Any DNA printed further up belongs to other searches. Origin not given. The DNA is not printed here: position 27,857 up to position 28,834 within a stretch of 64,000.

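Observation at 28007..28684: Catalytically intact undecaprenyl-diphosphate synthase homologue inside the late structural operon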

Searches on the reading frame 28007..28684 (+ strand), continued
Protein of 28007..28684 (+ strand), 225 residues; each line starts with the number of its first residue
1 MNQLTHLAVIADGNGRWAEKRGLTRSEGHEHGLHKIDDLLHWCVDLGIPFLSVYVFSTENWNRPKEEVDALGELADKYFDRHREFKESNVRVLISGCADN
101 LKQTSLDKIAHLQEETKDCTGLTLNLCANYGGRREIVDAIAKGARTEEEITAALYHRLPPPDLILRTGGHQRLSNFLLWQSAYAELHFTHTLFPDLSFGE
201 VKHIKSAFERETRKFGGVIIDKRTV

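Call 71: find_encoding_contigs(protein=P0002, flank=10000, max_places=1)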
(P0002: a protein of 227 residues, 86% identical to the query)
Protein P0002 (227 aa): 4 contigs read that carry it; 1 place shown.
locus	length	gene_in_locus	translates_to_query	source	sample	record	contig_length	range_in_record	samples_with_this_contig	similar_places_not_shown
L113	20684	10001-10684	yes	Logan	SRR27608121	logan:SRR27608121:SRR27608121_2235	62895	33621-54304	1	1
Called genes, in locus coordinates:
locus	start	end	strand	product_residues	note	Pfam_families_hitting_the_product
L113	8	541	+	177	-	PF27376:YomN (weak)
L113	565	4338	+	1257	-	PF10145:PhageMin_Tail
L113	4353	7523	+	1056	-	-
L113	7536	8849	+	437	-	-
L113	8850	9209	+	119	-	-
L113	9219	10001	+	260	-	-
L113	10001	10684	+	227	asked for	PF01255:Prenyltransf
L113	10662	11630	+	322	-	-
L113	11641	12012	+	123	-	-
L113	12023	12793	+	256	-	-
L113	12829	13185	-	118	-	-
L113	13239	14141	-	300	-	PF00589:Phage_integrase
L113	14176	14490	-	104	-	-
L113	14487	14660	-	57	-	-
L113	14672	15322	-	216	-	-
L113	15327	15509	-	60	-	-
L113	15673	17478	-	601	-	PF18847:LPD29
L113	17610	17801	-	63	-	-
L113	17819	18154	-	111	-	-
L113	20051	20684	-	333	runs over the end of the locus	PF14659:Phage_int_SAM_3 (weak), PF22022:Phage_int_M (weak), PF00589:Phage_integrase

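Call 75: search_protein_families(library=phrogs, proteins=[L112:2545-3480:+, L113:9219-9998:+, L109:9237-10001:+, L025:8955-9986:+, L022:8701-9609:+, L023:7894-9603:+, L112:5130-6950:+, L113:7536-8846:+, L110:12630-15680:+, L025:12021-12788:+], max_evalue=0.001)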
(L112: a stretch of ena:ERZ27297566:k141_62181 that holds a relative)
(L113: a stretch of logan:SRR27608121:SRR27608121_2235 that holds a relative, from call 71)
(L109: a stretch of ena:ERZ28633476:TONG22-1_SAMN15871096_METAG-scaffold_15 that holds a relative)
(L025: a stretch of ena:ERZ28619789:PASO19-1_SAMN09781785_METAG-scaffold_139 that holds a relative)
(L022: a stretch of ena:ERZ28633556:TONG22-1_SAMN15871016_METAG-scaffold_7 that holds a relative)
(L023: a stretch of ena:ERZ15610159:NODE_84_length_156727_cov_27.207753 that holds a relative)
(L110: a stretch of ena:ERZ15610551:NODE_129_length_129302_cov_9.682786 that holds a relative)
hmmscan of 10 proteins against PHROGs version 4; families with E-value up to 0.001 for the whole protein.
L112:2545-3480:+ (312 aa): 1 family
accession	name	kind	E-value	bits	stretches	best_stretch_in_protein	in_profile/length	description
phrog_29123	-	unknown function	0.00077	19.2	0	11-47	11-47/459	-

L113:9219-9998:+ (260 aa): 0 families

L109:9237-10001:+ (255 aa): 0 families

L025:8955-9986:+ (344 aa): 0 families

L022:8701-9609:+ (303 aa): 0 families

L023:7894-9603:+ (570 aa): 0 families

L112:5130-6950:+ (607 aa): 2 families
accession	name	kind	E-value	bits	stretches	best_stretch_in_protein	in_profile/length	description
phrog_2234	-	tail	2.3e-17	63.9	1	37-450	195-615/757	tail spike protein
phrog_14824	-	unknown function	8.1e-16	58.3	1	38-277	233-443/719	-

L113:7536-8846:+ (437 aa): 3 families
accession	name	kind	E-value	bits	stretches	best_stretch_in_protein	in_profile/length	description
phrog_1887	-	tail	1.6e-28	101.1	1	5-422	289-658/670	tail protein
phrog_32343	-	unknown function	1.8e-09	37.2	1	52-226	46-221/921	-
phrog_13879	-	unknown function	0.00022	20.6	1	71-151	226-308/571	-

L110:12630-15680:+ (1017 aa): 1 family
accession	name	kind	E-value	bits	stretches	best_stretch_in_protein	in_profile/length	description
phrog_9915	-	unknown function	5.3e-13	48.2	2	814-955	1224-1365/1813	-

L025:12021-12788:+ (256 aa): 0 families

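Call 78: find_related_loci(query=A6, collection=viral_contigs, flank=8000)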
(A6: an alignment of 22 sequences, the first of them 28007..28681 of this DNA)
Query A6 (225 aa) in viral_contigs; peptide patterns used: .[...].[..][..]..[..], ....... (x = any residue, [..] = any of these).
102 stretches matched a pattern; 27 encode a relative of the query (tblastn E <= 1e-3); 27 distinct loci.
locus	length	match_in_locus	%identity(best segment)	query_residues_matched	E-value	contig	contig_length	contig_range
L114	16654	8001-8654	68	1-218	4e-102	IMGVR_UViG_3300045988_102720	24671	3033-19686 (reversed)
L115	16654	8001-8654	68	1-218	7e-102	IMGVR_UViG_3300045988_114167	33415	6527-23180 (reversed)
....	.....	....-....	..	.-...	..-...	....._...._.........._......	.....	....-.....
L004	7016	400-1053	68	1-218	4e-102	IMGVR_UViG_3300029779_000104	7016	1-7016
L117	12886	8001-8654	68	1-218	4e-102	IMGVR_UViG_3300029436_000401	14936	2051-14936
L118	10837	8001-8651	67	1-217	2e-101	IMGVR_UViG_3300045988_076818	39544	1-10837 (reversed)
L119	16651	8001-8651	67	1-217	2e-101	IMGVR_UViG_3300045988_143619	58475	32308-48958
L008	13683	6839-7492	67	1-218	6e-101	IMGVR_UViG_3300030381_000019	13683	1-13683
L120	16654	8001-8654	67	1-218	4e-101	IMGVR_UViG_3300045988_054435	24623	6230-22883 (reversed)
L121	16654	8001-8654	69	1-218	7e-104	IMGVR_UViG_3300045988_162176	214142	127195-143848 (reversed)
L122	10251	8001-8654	67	1-218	1e-100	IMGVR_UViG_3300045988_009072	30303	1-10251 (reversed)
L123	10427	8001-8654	67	1-218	9e-100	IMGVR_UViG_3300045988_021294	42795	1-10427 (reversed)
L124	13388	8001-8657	67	1-219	5e-98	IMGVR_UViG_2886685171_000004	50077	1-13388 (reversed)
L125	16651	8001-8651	67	1-217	2e-100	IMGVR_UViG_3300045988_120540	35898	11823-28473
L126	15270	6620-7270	46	1-216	5e-63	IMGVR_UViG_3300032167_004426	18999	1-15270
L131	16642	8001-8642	46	4-216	6e-56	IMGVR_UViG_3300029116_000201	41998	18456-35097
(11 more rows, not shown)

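Call 81: search_protein_families(library=pfam, proteins=[L131:1959-3773:+, L131:4129-4782:+, L131:4795-6096:+, L131:6096-7244:+, L131:7234-8001:+, L131:8669-8968:+, L131:9489-10139:+, L131:10203-11297:+, L131:11304-11780:+, L131:11995-13644:+], max_evalue=0.001)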
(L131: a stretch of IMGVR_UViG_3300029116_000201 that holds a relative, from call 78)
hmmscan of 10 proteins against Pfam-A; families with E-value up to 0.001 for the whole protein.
L131:1959-3773:+ (605 aa): 1 family
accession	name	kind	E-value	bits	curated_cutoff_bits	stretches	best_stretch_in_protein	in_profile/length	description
PF01391.23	Collagen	-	2e-09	37.5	27.2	1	335-389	4-58/60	Collagen triple helix repeat (20 copies)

L131:4129-4782:+ (218 aa): 0 families

L131:4795-6096:+ (434 aa): 0 families

L131:6096-7244:+ (383 aa): 3 families
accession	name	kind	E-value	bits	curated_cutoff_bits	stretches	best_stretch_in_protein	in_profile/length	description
PF00534.26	Glycos_transf_1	-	3.4e-12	46.7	26.4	1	206-329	8-135/172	Glycosyl transferases group 1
PF13692.12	Glyco_trans_1_4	-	1.9e-10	41.6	27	1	216-344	4-136/142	Glycosyl transferases group 1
PF13439.12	Glyco_transf_4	-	1.4e-05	25.7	28.5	1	19-150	2-150/170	Glycosyltransferase Family 4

L131:7234-8001:+ (256 aa): 1 family
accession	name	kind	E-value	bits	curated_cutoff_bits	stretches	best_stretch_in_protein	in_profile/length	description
PF00348.22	polyprenyl_synt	-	1.7e-39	136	27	1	21-221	2-201/251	Polyprenyl synthetase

L131:8669-8968:+ (100 aa): 0 families

L131:9489-10139:+ (217 aa): 1 family
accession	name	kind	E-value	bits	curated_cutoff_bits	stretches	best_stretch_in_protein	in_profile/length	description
PF01510.30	Amidase_2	-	5.1e-26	92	26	1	25-158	5-130/131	N-acetylmuramoyl-L-alanine amidase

L131:10203-11297:+ (365 aa): 5 families
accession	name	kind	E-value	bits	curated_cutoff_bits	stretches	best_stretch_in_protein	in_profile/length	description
PF07902.16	Gp58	-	3.5e-11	42.6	34.5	1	127-221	262-353/594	gp58-like protein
PF04513.17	Baculo_PEP_C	-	0.00014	22.3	38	1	98-205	31-130/140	Baculovirus polyhedron envelope protein, PEP, C terminus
PF06103.16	DUF948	-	0.00019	22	37.2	0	99-166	21-88/89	Bacterial protein of unknown function (DUF948)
PF06008.19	Laminin_I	-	0.00069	19.9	34.6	0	115-207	37-126/259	Laminin Domain I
PF07889.17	DUF1664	-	0.00083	19.8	34.6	0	124-197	47-117/124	Protein of unknown function (DUF1664)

L131:11304-11780:+ (159 aa): 0 families

L131:11995-13644:+ (550 aa): 0 families

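Call 86: search_protein_families(library=padloc, proteins=[window:28007-28681:+, L131:6096-7244:+, L025:12021-12788:+], max_evalue=0.01)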
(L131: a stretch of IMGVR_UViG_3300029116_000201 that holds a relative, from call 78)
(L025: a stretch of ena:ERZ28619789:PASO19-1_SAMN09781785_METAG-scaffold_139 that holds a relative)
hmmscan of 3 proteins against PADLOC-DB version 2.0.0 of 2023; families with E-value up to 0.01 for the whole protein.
window:28007-28681:+ (225 aa): 0 families

L131:6096-7244:+ (383 aa): 0 families

L025:12021-12788:+ (256 aa): 0 families

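Call 91: get_annotated_region(hit=H16, flank=3000)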
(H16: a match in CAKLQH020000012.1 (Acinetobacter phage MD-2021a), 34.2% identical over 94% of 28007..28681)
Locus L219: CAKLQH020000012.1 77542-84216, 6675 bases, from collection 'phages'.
description: Acinetobacter phage MD-2021a strain 5899STDY8049191 genome assembly, contig: ERS3583567SCcontig000012, whole genome shotgun sequence.
organism: Acinetobacter phage MD-2021a (NCBI taxid 2899278)
taxonomy: Viruses; Duplodnaviria; Heunggongvirae; Uroviricota; Caudoviricetes
host: -; source: not known; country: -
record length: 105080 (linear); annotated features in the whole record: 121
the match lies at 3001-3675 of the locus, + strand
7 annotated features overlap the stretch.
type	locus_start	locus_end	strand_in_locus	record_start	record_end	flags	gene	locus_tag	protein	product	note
CDS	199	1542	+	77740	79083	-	rimO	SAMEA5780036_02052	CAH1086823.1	radical SAM superfamily protein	-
CDS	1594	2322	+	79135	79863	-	pyrH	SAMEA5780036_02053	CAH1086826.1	uridylate kinase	-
CDS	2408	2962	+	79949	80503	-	frr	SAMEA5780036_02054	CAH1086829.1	ribosome recycling factor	-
CDS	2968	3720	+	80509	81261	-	uppS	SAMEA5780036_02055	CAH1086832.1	subunit of undecaprenyl diphosphate synthase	-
CDS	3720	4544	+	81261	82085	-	cdsA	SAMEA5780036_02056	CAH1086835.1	phosphatidate cytidylyltransferase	-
CDS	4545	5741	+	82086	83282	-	dxr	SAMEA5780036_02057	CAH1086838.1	1-deoxy-D-xylulose 5-phosphate reductoisomerase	-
CDS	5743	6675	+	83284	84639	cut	yaeL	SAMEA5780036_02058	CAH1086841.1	zinc metallopeptidase RseP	-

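Call 92: get_annotated_region(hit=H20, flank=4000)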
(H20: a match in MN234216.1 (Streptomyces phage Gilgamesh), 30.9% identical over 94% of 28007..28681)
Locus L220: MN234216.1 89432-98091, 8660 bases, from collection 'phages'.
description: Streptomyces phage Gilgamesh, complete genome.
organism: Streptomyces phage Gilgamesh (NCBI taxid 2599890)
taxonomy: Viruses; Duplodnaviria; Heunggongvirae; Uroviricota; Caudoviricetes
host: Streptomyces lividans JI 1326; source: soil; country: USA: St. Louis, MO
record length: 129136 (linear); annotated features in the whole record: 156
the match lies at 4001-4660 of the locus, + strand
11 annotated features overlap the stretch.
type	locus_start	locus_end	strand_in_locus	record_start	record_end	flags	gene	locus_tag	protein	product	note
CDS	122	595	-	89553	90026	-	97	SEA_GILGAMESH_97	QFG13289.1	hypothetical protein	-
CDS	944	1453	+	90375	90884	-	98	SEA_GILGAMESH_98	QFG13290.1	helix-turn-helix DNA binding domain protein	helix-turn-helix DNA binding domain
CDS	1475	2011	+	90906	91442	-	99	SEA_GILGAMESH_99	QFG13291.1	metalloprotease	-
CDS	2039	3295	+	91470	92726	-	100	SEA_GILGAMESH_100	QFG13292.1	membrane protein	-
CDS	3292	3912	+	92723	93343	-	101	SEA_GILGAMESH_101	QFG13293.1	membrane protein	-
CDS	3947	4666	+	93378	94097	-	102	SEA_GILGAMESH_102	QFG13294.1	hypothetical protein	-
CDS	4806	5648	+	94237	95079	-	103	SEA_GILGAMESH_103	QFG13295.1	ParA-like dsDNA partitioning protein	-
CDS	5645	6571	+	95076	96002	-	104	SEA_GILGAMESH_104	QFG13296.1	hypothetical protein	-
CDS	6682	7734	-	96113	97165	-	105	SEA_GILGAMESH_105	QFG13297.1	hypothetical protein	-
CDS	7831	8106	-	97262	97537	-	106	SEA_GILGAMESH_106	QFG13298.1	hypothetical protein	-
CDS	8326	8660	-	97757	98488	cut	107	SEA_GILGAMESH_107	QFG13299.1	hypothetical protein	-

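Call 93: get_annotated_region(hit=H24, flank=4000)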
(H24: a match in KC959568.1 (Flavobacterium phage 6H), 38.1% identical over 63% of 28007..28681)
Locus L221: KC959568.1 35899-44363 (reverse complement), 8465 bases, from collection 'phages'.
description: Flavobacterium phage 6H, complete genome.
organism: Flavobacterium phage 6H (NCBI taxid 1325731)
taxonomy: Viruses; Duplodnaviria; Heunggongvirae; Uroviricota; Caudoviricetes; Duneviridae; Unahavirus; Unahavirus uv6H
host: Flavobacterium psychrophilum strain MH1; source: -; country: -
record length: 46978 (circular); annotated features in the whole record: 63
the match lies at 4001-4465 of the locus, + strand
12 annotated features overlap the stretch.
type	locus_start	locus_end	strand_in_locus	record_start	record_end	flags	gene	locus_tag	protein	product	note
CDS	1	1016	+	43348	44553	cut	-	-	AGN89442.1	hypothetical protein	-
CDS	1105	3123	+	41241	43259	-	-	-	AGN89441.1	hypothetical protein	-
CDS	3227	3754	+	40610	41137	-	-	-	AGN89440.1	hypothetical protein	-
CDS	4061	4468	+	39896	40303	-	-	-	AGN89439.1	di-trans,poly-cis-decaprenylcistransferase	-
CDS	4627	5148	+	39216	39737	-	-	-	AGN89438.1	hypothetical protein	-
CDS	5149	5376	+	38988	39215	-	-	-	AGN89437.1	hypothetical protein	-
CDS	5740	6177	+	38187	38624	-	-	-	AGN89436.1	hypothetical protein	-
CDS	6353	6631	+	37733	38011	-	-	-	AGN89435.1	hypothetical protein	similar to hypothetical protein B739_1270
CDS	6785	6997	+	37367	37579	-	-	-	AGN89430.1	hypothetical protein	-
CDS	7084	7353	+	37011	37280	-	-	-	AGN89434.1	hypothetical protein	-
CDS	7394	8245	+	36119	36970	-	-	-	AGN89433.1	hypothetical protein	-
CDS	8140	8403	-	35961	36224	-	-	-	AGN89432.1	hypothetical protein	-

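Call 98: search_solved_structures(query=L025:12021-12788:+, max_evalue=1e-10, show_alignments=1)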
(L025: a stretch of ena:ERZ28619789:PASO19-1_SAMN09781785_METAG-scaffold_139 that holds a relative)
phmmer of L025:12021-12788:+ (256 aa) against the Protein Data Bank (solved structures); distinct sequences matched with E-value up to 1e-10: 101 (the best 60 are shown).
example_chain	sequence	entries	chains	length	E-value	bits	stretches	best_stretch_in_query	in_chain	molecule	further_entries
6sxl_B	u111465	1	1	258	1.1e-40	143.1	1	7-211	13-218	Geranylgeranyl pyrophosphate synthase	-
6sxn_A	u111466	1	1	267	2.7e-40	141.8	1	5-211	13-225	Geranylgeranyl pyrophosphate synthase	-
7my6_A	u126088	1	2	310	8e-40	140.2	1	18-245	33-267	Farnesyl-diphosphate synthase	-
7my7_AAA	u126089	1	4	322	1e-39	139.8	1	18-245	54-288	Farnesyl-diphosphate synthase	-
6sxn_C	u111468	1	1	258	2e-39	138.9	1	5-208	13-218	Geranylgeranyl pyrophosphate synthase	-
6sxl_A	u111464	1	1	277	3.4e-39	138.1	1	5-210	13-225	Geranylgeranyl pyrophosphate synthase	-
6sxn_F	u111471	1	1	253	4.5e-39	137.7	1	5-209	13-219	Geranylgeranyl pyrophosphate synthase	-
6sxn_B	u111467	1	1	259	4.5e-39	137.7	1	5-209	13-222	Geranylgeranyl pyrophosphate synthase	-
7mxz_AAA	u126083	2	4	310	4.6e-39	137.7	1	6-227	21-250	Geranylgeranyl pyrophosphate synthase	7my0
7my1_AAA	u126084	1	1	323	5.2e-39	137.5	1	6-227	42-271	Geranylgeranyl pyrophosphate synthase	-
6sxn_D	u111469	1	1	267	6.2e-39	137.3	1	5-210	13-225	Geranylgeranyl pyrophosphate synthase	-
3p41_A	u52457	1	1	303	7.5e-38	133.8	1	23-228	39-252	Geranyltranstransferase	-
3lji_A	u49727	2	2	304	8.9e-38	133.5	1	23-229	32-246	Geranyltranstransferase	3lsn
6sxn_E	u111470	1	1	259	9.9e-38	133.4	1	5-208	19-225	Geranylgeranyl pyrophosphate synthase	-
5xn5_A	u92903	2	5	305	2.7e-37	132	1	18-228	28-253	Os07g0580900 protein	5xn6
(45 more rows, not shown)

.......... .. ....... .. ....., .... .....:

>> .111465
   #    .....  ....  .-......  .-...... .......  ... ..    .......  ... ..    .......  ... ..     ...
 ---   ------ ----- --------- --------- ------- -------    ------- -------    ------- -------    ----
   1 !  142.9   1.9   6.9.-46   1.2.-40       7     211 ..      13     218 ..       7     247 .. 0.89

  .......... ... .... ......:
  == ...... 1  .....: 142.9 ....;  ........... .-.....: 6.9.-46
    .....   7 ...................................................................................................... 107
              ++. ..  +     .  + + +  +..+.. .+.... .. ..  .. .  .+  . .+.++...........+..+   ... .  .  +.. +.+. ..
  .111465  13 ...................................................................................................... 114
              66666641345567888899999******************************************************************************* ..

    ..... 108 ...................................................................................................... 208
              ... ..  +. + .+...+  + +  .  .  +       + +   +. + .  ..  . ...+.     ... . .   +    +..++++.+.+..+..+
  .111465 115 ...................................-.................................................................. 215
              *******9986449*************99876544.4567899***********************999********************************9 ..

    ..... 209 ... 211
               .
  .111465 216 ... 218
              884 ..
